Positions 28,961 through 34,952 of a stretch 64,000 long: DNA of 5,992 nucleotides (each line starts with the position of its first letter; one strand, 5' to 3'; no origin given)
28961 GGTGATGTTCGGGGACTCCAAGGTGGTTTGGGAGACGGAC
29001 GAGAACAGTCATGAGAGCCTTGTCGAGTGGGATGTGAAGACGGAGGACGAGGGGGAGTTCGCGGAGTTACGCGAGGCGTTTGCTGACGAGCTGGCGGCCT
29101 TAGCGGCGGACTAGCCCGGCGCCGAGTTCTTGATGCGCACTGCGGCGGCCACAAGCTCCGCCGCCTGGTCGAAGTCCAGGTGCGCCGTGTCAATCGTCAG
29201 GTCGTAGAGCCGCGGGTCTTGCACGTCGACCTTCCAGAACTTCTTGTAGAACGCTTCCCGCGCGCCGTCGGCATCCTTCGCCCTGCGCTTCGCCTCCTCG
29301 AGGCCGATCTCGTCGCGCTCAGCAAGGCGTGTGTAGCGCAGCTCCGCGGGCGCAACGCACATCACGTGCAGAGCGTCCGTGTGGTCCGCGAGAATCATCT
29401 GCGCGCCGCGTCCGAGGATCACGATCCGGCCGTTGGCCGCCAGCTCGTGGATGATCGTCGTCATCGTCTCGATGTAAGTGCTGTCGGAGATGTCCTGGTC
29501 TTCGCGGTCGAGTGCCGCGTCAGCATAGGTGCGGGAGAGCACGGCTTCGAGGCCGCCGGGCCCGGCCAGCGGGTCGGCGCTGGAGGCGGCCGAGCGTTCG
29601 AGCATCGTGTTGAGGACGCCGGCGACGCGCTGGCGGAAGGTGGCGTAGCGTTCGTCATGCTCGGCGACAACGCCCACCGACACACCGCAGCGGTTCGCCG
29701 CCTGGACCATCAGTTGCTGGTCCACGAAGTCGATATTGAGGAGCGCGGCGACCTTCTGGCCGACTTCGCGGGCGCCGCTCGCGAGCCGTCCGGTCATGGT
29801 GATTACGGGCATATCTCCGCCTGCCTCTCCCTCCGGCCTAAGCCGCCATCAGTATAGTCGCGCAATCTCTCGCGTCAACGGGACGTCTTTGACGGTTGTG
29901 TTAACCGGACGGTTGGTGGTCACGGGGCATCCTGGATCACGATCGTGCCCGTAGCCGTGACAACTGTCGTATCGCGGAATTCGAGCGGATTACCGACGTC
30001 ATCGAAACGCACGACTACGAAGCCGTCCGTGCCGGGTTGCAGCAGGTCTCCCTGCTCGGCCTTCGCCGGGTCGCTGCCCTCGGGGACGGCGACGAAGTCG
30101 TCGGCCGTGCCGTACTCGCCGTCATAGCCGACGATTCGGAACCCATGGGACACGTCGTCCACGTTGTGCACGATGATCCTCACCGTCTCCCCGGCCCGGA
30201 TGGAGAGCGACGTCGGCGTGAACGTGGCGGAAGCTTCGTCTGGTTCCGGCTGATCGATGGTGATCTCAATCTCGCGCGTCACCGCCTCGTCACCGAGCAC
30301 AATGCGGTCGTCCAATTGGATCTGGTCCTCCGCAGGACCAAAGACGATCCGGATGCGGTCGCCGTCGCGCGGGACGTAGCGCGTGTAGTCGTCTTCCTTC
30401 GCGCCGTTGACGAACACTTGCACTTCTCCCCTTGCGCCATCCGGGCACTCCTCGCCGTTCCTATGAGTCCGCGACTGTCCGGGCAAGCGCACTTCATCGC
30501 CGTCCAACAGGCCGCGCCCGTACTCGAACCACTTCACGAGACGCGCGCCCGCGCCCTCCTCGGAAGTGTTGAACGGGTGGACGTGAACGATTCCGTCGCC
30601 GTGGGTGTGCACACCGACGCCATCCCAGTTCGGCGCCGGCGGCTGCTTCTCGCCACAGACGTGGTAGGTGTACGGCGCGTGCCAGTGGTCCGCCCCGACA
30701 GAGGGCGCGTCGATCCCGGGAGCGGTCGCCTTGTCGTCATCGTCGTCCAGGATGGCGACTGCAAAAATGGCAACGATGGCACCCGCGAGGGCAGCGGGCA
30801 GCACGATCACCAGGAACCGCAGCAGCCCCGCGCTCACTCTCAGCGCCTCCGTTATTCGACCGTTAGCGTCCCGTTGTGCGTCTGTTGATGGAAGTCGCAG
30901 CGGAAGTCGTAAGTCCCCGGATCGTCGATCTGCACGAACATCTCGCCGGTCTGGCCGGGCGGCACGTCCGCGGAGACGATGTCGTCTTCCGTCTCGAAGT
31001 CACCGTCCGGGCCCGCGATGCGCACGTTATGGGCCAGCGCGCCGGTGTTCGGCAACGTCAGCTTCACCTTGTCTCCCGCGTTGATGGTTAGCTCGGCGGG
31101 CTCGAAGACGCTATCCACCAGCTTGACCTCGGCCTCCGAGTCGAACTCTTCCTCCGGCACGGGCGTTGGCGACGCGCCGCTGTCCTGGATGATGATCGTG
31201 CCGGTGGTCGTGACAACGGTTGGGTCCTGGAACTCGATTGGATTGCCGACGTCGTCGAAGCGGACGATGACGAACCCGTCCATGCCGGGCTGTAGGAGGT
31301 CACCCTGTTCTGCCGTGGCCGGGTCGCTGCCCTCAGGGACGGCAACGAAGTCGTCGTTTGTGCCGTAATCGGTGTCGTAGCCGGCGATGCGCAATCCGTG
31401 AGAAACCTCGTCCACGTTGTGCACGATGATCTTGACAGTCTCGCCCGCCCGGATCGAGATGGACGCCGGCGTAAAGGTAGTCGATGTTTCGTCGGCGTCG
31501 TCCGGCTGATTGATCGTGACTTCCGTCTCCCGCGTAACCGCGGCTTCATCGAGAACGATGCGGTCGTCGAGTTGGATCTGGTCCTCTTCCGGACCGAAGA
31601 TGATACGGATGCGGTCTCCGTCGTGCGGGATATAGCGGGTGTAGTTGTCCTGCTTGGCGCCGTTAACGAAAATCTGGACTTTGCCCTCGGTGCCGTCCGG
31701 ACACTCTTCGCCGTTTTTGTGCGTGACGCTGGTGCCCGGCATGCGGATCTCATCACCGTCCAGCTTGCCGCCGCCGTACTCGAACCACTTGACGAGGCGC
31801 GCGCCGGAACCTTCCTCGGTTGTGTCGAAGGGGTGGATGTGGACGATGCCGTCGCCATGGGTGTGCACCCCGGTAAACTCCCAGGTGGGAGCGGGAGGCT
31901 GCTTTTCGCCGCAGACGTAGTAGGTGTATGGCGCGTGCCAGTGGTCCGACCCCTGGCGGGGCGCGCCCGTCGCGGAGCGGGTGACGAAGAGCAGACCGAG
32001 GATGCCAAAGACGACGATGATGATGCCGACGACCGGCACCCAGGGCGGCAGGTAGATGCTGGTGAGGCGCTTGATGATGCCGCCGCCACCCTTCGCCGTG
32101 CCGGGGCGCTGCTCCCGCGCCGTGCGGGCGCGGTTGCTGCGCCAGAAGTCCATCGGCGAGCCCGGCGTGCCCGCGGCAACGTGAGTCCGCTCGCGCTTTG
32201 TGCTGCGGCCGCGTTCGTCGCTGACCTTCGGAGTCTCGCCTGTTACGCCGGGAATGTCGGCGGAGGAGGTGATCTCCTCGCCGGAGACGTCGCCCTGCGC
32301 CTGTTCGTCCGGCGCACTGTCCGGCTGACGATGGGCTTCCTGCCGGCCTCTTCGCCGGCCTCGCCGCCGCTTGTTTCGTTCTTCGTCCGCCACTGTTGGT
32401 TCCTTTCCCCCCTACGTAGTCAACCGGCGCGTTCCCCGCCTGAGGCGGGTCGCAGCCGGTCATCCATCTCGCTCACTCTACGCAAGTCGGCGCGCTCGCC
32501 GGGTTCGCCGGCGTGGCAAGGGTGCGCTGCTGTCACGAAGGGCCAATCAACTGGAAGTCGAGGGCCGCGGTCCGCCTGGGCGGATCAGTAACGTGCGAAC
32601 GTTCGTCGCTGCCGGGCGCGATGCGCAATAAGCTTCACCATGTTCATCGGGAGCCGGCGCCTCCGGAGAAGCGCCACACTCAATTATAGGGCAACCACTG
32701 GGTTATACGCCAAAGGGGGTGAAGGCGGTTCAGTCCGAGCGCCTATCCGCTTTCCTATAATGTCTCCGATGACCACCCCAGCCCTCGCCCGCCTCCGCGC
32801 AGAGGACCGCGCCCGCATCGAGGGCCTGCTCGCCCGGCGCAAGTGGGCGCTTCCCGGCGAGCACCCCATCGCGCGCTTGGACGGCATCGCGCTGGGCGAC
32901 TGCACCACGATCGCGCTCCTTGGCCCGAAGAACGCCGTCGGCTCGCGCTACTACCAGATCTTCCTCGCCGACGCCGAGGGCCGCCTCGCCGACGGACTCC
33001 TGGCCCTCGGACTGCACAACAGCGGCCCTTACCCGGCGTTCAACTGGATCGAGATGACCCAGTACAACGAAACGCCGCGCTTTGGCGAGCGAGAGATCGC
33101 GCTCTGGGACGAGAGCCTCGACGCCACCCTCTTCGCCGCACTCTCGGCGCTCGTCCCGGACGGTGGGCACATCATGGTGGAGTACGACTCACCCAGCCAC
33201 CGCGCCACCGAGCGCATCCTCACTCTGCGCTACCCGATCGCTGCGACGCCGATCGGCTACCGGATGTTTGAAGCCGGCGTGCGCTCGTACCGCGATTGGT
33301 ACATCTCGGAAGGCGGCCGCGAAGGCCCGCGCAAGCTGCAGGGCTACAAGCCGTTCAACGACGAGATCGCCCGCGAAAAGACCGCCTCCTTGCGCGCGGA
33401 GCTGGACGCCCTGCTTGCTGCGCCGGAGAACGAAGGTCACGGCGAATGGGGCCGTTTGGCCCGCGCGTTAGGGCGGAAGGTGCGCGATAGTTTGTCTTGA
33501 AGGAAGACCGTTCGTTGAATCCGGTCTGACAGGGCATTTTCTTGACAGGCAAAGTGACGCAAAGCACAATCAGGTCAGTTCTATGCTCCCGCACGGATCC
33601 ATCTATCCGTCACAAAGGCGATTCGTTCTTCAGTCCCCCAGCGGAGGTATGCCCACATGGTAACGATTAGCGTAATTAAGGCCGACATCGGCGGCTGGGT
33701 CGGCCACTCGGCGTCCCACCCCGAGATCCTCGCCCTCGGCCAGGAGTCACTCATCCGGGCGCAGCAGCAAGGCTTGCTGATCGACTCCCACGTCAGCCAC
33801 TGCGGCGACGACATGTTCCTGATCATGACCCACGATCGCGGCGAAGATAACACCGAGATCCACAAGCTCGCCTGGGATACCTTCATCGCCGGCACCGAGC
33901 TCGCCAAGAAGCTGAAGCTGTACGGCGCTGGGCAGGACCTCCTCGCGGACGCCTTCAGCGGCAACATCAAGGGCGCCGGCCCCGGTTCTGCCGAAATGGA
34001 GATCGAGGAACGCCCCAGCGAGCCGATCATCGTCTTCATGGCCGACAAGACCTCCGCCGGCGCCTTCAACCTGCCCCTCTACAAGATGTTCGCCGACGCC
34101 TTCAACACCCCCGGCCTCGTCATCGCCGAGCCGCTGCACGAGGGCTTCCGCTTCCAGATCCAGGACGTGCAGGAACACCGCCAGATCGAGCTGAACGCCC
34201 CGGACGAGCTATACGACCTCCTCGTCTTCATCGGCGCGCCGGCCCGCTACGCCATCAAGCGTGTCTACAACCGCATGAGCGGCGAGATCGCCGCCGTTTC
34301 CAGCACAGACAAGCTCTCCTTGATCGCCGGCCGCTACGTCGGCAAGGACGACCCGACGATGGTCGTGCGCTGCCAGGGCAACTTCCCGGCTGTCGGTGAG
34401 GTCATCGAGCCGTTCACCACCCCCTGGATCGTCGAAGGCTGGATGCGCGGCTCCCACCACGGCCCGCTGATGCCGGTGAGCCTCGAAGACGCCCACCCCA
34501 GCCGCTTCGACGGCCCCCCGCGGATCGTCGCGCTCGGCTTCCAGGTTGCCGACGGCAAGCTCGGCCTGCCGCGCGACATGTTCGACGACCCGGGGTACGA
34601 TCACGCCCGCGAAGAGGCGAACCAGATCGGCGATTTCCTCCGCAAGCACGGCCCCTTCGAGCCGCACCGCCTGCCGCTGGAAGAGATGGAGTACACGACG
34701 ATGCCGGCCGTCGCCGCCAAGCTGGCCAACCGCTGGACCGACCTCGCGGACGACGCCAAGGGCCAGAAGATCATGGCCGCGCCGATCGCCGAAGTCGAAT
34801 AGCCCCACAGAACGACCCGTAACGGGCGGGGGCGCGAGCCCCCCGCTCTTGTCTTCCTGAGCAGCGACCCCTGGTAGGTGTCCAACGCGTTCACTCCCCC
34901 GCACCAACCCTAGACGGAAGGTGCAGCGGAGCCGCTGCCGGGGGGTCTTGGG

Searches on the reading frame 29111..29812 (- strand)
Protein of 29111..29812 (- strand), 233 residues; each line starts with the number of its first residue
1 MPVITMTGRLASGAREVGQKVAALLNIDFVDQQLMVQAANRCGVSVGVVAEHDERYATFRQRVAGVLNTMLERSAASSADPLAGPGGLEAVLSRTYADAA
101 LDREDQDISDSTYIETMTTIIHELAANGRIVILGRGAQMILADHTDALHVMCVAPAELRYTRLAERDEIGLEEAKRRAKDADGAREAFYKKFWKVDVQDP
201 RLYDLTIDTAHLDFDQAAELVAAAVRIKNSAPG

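Call 63: search_protein_families(library=pfam, proteins=[window:29111-29812:-], max_evalue=0.0001)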
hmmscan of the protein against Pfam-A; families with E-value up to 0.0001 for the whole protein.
window:29111-29812:- (233 aa): 1 family
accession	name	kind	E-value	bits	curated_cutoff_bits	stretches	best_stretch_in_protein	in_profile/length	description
PF13189.12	Cytidylate_kin2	-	1.2e-38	133.5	28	1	3-211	1-176/176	Cytidylate kinase-like family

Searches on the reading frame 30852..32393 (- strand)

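Call 63: search_protein_families(library=pfam, proteins=[window:30852-32393:-], max_evalue=0.0001)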
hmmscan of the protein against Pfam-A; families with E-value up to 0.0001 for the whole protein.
window:30852-32393:- (513 aa): 2 families
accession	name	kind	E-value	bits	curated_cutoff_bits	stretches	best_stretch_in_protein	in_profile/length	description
PF13473.12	Cupredoxin_1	-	1.9e-20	73.3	27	1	416-512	18-104/104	Cupredoxin-like domain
PF00127.26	Copper-bind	-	6.2e-11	43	21.2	1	427-513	11-99/99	Copper binding proteins, plastocyanin/azurin family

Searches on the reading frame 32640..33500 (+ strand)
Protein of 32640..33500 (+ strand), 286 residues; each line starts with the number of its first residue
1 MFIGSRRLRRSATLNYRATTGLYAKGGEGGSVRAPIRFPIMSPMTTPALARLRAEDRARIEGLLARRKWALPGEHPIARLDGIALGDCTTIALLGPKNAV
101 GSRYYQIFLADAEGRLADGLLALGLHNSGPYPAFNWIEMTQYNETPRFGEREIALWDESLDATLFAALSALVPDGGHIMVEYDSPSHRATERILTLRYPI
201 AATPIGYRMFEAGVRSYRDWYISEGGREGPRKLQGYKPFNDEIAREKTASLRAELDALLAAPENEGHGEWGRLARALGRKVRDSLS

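Call 63: search_protein_families(library=pfam, proteins=[window:32640-33500:+], max_evalue=0.0001)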
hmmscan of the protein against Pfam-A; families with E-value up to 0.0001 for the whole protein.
window:32640-33500:+ (286 aa): 1 family
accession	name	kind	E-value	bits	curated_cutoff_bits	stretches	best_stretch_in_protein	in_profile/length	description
PF06557.17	DUF1122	-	7.4e-21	74.8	25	1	135-260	47-172/176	Protein of unknown function (DUF1122)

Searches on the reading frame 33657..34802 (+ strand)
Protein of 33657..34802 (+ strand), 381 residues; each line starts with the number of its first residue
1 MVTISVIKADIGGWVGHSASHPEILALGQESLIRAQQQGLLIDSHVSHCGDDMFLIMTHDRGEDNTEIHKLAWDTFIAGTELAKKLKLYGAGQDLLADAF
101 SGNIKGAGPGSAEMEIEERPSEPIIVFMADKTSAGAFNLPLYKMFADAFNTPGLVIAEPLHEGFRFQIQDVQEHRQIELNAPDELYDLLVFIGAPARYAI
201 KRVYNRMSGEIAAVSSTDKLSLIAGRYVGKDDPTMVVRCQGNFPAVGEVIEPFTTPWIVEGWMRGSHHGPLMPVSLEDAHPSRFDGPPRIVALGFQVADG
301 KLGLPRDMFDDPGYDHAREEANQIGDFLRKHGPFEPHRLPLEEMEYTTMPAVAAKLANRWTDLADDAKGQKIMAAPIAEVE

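Call 19: search_protein_families(library=pfam, proteins=[window:33657-34802:+], max_evalue=0.01)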
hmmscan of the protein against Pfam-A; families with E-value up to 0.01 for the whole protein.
window:33657-34802:+ (381 aa): 1 family
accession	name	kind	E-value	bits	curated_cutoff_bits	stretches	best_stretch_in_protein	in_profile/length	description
PF01950.21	FBPase_3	-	3.5e-177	589.4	25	1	2-360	2-360/361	Fructose-1,6-bisphosphatase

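Call 26: find_homologous_proteins(query=window:33657-34802:+, max_evalue=1e-100)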
Query window:33657-34802:+ (381 aa): 7891 proteins with E <= 1e-100 among 8000 candidates; the best 120 are listed.
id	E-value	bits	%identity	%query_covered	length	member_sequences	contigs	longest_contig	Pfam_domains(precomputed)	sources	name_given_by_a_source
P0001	2.7e-246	835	94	100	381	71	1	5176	PF01950.22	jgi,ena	-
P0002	5.4e-227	771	87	100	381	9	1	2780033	PF01950.22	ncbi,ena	-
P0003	5.9e-226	768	87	100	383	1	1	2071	PF01950.22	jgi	jgi:fructose 1,6-bisphosphate aldolase/phosphatase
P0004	1.8e-225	766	86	100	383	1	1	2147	PF01950.22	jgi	jgi:fructose 1,6-bisphosphate aldolase/phosphatase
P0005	8.8e-224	761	85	100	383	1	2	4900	PF01950.22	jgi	jgi:fructose 1,6-bisphosphate aldolase/phosphatase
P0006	1.5e-221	753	86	100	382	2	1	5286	PF01950.22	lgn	-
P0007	1.1e-220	750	85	100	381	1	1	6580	PF01950.22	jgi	-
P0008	1.0e-219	747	84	100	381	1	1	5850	PF01950.22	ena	-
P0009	2.0e-219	746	85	100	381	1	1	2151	PF01950.22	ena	-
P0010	2.5e-219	746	83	100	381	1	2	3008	PF01950.22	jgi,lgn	jgi:fructose 1,6-bisphosphate aldolase/phosphatase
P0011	7.5e-219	744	84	100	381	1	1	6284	PF01950.22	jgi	jgi:fructose 1,6-bisphosphate aldolase/phosphatase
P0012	4.6e-218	742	83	100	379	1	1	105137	PF01950.22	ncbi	-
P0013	5.1e-218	742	83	100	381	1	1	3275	PF01950.22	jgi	-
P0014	5.4e-218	742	83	100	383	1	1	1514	PF01950.22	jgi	jgi:fructose 1,6-bisphosphate aldolase/phosphatase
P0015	7.7e-218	741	83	100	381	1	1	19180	PF01950.22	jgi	jgi:fructose 1,6-bisphosphate aldolase/phosphatase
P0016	1.2e-217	740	87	96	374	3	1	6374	PF01950.22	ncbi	-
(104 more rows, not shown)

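Call 27: find_encoding_contigs(protein=P0002, flank=10000, max_places=4)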
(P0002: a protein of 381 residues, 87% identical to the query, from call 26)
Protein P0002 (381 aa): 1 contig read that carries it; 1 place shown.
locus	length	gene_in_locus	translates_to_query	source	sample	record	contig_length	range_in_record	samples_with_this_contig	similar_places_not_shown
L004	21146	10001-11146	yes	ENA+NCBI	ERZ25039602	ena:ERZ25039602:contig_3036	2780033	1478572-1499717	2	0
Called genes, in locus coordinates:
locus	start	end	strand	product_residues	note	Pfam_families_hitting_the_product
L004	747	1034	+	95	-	PF26540:GcpE_C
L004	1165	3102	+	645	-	PF01551:Peptidase_M23, PF13517:FG-GAP_3, PF01839:FG-GAP (weak), PF13517:FG-GAP_3, PF02412:TSP_3 (weak), PF00404:Dockerin_1 (weak)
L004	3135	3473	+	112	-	-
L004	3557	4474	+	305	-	PF01261:AP_endonuc_2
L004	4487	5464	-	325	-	PF01073:3Beta_HSD, PF01370:Epimerase, PF02719:Polysacc_synt_2 (weak), PF04321:RmlD_sub_bind, PF13460:NAD_binding_10, PF16363:GDP_Man_Dehyd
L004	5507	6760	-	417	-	PF00109:ketoacyl-synt, PF00108:Thiolase_N (faint), PF02801:Ketoacyl-synt_C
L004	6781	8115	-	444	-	PF08245:Mur_ligase_M, PF02875:Mur_ligase_C, PF27239:FOL3_C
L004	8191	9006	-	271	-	PF00378:ECH_1, PF16113:ECH_2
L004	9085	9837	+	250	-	PF06557:DUF1122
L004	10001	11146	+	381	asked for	PF01950:FBPase_3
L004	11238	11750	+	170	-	-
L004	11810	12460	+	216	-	PF01725:Ham1p_like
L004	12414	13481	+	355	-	PF13353:Fer4_12 (weak), PF04055:Radical_SAM, PF06463:Mob_synth_C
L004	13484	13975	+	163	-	PF01967:MoaC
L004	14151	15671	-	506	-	PF07995:GSDH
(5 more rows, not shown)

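Call 28: find_encoding_contigs(protein=P0001, flank=10000, max_places=6)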
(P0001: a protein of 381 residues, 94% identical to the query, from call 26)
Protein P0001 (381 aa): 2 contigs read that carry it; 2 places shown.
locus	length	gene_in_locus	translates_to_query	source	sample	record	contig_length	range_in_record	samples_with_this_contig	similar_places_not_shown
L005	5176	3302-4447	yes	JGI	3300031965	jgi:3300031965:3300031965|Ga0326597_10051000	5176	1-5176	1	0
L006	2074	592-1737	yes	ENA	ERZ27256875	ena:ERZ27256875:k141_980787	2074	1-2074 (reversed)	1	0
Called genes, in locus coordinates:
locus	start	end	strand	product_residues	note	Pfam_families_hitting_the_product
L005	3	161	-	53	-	?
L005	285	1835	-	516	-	PF00127:Copper-bind, PF13473:Cupredoxin_1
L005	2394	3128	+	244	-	PF06557:DUF1122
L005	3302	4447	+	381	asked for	PF01950:FBPase_3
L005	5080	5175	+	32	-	?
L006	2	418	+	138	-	?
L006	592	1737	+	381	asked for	PF01950:FBPase_3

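Call 65: find_encoding_contigs(protein=P0016, flank=10000, max_places=4)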
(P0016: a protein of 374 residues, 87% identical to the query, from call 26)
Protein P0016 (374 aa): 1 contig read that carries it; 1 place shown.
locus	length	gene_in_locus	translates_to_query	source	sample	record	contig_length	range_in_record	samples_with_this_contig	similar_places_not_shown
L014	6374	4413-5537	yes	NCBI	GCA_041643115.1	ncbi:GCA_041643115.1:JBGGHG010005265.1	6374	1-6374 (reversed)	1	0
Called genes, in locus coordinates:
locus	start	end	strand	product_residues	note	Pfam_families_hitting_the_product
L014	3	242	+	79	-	?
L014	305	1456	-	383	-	PF02653:BPD_transp_2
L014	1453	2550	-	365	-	PF02653:BPD_transp_2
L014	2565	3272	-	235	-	PF00005:ABC_tran, PF02463:SMC_N (faint), PF13304:AAA_21 (weak)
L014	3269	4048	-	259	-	PF02463:SMC_N (faint), PF00005:ABC_tran, PF13304:AAA_21 (faint), PF12399:BCA_ABC_TP_C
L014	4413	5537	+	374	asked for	PF01950:FBPase_3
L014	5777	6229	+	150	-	-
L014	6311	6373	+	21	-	?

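Call 66: find_encoding_contigs(protein=P0006, flank=10000, max_places=4)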
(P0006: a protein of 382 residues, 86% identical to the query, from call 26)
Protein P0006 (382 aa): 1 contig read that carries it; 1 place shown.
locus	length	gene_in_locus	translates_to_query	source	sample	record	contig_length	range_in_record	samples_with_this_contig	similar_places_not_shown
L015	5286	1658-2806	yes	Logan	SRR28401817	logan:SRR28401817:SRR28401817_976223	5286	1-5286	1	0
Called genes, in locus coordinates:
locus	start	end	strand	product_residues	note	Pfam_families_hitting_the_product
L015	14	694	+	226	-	-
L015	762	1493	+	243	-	PF06557:DUF1122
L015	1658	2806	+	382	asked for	PF01950:FBPase_3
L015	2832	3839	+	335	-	-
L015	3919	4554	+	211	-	-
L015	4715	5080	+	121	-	PF03795:YCII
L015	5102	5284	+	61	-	?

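Call 67: find_encoding_contigs(protein=P0012, flank=10000, max_places=3)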
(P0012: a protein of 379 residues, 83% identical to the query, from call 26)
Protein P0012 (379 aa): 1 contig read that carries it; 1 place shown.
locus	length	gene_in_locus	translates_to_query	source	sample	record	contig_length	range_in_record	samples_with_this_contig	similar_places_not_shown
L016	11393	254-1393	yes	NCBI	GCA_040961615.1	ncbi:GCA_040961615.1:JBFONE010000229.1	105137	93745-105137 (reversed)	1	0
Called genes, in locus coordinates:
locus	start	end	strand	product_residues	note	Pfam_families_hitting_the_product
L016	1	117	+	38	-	?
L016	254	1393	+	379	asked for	PF01950:FBPase_3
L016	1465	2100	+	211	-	PF01725:Ham1p_like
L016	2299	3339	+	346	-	PF04055:Radical_SAM, PF13353:Fer4_12 (weak), PF06463:Mob_synth_C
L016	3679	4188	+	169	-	PF01967:MoaC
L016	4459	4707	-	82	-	PF22180:RH3_dom (weak), PF21432:56B_RHH (weak)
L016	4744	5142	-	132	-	-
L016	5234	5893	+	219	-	PF01022:HTH_5 (weak), PF12802:MarR_2 (faint), PF12840:HTH_20 (weak), PF13412:HTH_24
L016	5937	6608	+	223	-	-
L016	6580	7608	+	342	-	PF02543:Carbam_trans_N (faint), PF00814:TsaD, PF22521:HypF_C_2 (weak)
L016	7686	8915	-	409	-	PF11013:DUF2851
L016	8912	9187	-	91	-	PF15731:MqsA_antitoxin (weak), PF12844:HTH_19 (weak), PF13560:HTH_31, PF01381:HTH_3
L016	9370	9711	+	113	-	PF00166:Cpn10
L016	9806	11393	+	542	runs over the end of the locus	PF00118:Cpn60_TCP1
